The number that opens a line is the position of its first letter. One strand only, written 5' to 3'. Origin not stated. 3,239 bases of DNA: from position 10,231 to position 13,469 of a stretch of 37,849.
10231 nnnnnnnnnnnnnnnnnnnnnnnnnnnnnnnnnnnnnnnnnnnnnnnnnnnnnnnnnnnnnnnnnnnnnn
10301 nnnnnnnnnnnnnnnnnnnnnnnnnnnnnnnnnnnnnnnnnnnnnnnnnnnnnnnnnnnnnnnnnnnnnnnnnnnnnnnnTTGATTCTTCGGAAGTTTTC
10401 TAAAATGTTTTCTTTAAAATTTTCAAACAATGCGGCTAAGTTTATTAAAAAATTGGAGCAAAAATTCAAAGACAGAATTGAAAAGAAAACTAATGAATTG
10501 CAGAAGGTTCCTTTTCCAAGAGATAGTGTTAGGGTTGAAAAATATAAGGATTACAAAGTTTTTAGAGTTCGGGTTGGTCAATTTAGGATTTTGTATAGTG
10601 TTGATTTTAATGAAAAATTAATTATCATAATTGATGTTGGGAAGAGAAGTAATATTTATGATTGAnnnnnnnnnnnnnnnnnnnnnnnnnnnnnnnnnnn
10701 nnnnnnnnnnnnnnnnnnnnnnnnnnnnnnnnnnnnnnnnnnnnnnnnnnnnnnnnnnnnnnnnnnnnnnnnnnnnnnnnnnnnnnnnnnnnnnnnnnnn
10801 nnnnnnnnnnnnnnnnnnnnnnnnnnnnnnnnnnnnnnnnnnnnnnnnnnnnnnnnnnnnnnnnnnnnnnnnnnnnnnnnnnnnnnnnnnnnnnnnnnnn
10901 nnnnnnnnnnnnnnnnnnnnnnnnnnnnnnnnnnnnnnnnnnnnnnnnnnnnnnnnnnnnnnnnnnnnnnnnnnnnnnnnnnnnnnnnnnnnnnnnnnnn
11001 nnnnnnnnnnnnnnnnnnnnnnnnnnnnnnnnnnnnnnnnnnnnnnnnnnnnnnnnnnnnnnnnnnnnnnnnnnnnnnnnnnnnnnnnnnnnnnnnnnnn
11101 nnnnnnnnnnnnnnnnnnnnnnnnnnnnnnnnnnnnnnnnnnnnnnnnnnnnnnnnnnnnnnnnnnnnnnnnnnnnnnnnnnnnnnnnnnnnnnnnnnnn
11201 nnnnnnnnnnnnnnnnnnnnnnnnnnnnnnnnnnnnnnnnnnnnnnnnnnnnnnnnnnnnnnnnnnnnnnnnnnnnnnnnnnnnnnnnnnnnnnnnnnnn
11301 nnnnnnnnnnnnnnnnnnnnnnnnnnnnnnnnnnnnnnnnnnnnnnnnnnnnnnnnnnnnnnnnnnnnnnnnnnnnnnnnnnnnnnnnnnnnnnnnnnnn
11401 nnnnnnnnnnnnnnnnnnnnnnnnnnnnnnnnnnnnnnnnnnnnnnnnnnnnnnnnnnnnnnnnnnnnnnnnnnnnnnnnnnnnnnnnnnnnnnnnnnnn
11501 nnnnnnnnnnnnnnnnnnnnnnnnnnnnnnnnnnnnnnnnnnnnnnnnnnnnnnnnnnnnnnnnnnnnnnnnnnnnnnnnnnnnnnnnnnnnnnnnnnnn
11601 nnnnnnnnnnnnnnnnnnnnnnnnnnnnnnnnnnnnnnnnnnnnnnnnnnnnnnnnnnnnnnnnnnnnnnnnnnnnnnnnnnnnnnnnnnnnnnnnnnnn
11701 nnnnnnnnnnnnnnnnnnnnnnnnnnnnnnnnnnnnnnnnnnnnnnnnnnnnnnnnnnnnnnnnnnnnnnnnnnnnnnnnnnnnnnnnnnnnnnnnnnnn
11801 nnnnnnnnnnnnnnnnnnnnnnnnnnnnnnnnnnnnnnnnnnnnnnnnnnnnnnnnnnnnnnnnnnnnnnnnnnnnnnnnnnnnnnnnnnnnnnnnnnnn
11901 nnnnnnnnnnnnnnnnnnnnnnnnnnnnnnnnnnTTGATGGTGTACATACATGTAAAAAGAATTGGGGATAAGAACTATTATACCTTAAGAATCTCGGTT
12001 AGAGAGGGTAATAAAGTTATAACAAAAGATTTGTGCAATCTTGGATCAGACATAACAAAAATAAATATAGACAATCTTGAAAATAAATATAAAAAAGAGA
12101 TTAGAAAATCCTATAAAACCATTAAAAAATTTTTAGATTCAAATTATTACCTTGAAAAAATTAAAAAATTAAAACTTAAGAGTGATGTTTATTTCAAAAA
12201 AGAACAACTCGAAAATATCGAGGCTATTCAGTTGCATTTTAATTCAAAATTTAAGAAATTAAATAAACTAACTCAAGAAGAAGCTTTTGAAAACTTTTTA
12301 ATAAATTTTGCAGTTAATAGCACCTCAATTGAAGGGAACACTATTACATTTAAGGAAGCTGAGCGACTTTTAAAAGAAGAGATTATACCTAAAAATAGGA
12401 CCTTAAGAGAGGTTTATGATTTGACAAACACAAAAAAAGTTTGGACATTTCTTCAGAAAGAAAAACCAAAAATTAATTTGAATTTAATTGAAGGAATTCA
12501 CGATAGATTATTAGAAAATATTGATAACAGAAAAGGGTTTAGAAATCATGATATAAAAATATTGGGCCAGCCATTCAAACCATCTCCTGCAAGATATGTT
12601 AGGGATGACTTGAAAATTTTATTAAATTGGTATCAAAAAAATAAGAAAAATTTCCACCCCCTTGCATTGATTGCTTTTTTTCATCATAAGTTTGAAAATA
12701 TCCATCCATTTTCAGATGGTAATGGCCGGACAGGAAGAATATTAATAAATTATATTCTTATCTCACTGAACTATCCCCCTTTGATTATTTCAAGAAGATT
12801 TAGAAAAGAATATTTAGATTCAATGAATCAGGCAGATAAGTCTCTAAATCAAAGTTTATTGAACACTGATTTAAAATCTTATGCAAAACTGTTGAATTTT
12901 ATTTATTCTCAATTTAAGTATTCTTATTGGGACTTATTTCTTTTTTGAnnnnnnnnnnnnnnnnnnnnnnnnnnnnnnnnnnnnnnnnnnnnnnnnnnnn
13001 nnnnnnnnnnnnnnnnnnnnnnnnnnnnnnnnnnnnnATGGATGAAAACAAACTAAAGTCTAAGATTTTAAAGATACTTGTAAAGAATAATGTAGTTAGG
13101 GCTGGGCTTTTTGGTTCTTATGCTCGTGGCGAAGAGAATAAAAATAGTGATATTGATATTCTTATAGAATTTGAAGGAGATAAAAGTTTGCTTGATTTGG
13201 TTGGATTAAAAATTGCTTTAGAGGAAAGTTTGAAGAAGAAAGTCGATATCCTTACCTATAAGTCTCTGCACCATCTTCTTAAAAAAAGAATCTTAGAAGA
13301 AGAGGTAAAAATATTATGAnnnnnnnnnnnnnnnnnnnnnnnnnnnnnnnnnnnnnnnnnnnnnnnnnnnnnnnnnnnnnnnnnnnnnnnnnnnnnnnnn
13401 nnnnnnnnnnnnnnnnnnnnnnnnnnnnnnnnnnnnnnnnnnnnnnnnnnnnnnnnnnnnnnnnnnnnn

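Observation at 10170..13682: An exact 17-nt GC-rich direct repeat brackets the MNT/HepT cassette and precedes the RelE cassette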

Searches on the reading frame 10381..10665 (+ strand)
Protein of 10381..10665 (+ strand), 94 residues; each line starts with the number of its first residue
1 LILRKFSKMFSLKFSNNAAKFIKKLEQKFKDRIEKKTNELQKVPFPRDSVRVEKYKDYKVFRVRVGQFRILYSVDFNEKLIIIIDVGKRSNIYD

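Call 8: search_protein_families(library=pfam, proteins=[window:10381-10665:+], max_evalue=0.01)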
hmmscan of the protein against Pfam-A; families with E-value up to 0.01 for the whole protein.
window:10381-10665:+ (94 aa): 3 families
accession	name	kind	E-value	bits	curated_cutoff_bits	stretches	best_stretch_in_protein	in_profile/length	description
PF05016.21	ParE_toxin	-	6.9e-10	39.8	23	1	12-93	1-89/89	ParE toxin of type II toxin-antitoxin system, parDE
PF05973.20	Gp49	-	0.0023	18.4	23.9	1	20-88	1-72/90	Phage derived protein Gp49-like (DUF891)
PF15781.12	ParE-like_toxin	-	0.0023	18.3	28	0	15-93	4-83/87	ParE-like toxin of type II bacterial toxin-antitoxin system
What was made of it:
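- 10230..10665 (+): Type II TA operon: 57-aa antitoxin with no recognisable DNA-binding domain (10230-10403) and ParE/RelE toxin (10405-10665). Pfam PF05016, E = 6.9e-10 (call 8).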

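Call 60: find_homologous_proteins(query=window:10405-10665:+, max_evalue=1e-8)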
Query window:10405-10665:+ (86 aa): 11 proteins with E <= 1e-8 among 11 candidates.
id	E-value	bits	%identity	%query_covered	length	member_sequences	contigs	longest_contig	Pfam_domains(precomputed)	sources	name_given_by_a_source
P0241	5.6e-43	162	98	100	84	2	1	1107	PF05016.22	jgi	-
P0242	1.5e-37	145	83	100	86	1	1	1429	PF05016.22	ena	-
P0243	7.6e-36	139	78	100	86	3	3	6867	PF05016.22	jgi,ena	-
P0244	4.7e-35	137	78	99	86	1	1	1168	PF05016.22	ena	-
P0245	1.8e-27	113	66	99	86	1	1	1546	PF05016.22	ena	-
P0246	8.5e-27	110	65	98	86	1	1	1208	PF05016.22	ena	-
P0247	1.8e-24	103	64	99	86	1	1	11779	PF05016.22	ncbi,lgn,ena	-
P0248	3.5e-24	102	65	98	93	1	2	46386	PF05016.22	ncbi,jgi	-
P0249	1.0e-23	101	64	99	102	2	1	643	PF05016.22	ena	-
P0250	2.0e-23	100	59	79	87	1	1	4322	PF05016.22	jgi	-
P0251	1.4e-16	78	54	99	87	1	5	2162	PF05973.21,PF05016.22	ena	-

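Call 61: find_encoding_contigs(protein=P0243, flank=7000, max_places=5)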
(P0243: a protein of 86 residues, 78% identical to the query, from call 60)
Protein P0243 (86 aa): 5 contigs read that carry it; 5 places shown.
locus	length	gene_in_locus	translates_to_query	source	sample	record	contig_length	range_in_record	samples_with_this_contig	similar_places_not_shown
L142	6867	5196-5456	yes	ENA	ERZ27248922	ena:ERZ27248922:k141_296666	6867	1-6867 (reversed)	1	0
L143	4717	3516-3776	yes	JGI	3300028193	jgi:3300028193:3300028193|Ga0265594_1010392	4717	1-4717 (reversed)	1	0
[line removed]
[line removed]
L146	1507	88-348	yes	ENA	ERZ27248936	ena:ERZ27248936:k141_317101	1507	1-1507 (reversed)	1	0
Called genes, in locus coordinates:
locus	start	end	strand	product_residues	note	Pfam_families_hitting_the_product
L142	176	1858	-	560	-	PF00749:tRNA-synt_1c, PF03950:tRNA-synt_1c_C, PF20974:tRNA-synt_1c_C2 (weak)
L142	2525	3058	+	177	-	-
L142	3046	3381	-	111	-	-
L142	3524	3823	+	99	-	-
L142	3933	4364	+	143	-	-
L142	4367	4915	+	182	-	-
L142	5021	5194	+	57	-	-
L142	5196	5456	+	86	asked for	PF05016:ParE_toxin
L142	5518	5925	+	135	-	-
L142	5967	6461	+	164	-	-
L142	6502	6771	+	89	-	-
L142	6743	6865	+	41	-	?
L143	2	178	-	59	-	?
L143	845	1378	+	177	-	-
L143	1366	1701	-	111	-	-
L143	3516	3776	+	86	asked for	PF05016:ParE_toxin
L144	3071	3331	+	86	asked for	PF05016:ParE_toxin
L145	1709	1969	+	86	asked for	PF05016:ParE_toxin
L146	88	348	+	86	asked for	PF05016:ParE_toxin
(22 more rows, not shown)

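Call 62: find_encoding_contigs(protein=P0242, flank=3000, max_places=3)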
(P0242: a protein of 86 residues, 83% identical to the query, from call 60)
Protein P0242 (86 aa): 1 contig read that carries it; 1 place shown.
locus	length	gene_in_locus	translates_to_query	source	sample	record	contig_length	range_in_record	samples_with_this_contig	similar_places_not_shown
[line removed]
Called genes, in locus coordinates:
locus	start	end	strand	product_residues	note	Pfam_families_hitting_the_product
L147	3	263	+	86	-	?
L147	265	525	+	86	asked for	PF05016:ParE_toxin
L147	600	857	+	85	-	-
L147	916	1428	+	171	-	?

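Call 63: find_encoding_contigs(protein=P0244, flank=3000, max_places=3)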
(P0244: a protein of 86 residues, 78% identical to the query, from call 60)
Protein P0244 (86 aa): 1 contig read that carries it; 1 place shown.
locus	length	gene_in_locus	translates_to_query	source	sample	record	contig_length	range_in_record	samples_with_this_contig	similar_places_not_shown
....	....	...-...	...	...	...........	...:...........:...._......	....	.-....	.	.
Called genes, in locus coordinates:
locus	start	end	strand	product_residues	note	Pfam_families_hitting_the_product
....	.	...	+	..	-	?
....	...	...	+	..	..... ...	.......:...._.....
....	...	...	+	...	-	-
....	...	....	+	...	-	?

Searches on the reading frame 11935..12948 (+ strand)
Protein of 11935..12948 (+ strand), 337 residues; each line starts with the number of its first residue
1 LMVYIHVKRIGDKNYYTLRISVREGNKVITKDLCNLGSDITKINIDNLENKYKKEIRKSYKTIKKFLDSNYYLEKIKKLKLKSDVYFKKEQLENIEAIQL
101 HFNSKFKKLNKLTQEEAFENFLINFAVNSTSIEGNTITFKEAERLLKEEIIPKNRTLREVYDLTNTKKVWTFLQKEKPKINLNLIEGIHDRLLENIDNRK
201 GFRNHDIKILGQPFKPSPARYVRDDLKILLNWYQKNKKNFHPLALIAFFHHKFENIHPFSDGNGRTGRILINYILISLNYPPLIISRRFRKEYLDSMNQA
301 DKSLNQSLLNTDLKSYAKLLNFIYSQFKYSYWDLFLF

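Call 8: search_protein_families(library=pfam, proteins=[window:11935-12948:+], max_evalue=0.01)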
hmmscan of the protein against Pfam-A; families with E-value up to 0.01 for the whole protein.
window:11935-12948:+ (337 aa): 1 family
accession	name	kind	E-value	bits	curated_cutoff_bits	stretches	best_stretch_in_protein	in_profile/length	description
PF02661.23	Fic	-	4.2e-20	72.8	24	1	180-275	2-93/93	Fic/DOC family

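Call 23: find_encoding_contigs(protein=window:11938-12948:+, flank=10000, max_places=10)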
Protein window:11938-12948:+ (336 aa): 8 contigs read that carry it; 8 places shown.
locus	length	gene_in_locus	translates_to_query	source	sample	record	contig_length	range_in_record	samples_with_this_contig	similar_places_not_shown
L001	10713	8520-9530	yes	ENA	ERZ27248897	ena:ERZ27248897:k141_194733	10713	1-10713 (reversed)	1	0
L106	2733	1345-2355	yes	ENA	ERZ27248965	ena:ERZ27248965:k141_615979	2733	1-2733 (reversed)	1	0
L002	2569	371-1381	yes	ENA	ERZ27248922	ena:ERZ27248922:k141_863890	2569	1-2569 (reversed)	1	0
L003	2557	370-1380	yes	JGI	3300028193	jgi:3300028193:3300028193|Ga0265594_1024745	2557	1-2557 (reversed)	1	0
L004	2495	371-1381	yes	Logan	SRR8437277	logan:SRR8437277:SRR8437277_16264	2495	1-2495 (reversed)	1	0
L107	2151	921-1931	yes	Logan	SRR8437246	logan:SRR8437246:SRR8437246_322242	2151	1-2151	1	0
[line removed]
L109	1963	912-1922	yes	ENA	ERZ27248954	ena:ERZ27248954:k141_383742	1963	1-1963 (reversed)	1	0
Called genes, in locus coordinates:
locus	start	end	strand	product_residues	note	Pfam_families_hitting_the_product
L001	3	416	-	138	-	?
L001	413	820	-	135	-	-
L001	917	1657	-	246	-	PF01978:TrmB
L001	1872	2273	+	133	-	-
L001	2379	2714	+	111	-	PF00892:EamA, PF00893:Multi_Drug_Res (weak)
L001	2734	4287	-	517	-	PF00270:DEAD, PF02562:PhoH (faint), PF04851:ResIII, PF18766:SWI2_SNF2 (weak), PF21210:RNA_helicase_helical, PF00271:Helicase_C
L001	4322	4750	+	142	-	-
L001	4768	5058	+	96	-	-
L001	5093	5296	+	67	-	PF18893:DUF5652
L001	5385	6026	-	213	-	-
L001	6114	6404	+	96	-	-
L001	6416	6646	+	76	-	-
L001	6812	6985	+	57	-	-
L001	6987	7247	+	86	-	PF05016:ParE_toxin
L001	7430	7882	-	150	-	-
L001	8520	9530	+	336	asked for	PF02661:Fic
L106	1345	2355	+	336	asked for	PF02661:Fic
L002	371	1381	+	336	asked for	PF02661:Fic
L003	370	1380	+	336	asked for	PF02661:Fic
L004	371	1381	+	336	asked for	PF02661:Fic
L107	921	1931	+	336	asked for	PF02661:Fic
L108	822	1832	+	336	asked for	PF02661:Fic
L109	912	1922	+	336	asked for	PF02661:Fic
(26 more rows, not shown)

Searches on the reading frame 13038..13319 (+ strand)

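Call 8: search_protein_families(library=pfam, proteins=[window:13038-13319:+], max_evalue=0.01)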
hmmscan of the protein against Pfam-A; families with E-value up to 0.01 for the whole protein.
window:13038-13319:+ (93 aa): 4 families
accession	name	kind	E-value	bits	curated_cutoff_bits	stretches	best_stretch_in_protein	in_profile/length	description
PF01909.29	NTP_transf_2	-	1.6e-18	67.3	21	1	8-89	2-90/93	Nucleotidyltransferase domain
PF18765.7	Polbeta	-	2.3e-16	60.2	26.9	1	9-92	2-87/93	Polymerase beta, Nucleotidyltransferase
PF14792.12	DNA_pol_B_palm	-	0.0027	18.4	25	1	19-87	24-77/113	DNA polymerase beta palm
PF22600.2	MTPAP-like_central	-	0.0027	18.2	27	1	19-71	39-79/139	Poly(A) RNA polymerase, mitochondrial-like, central palm domain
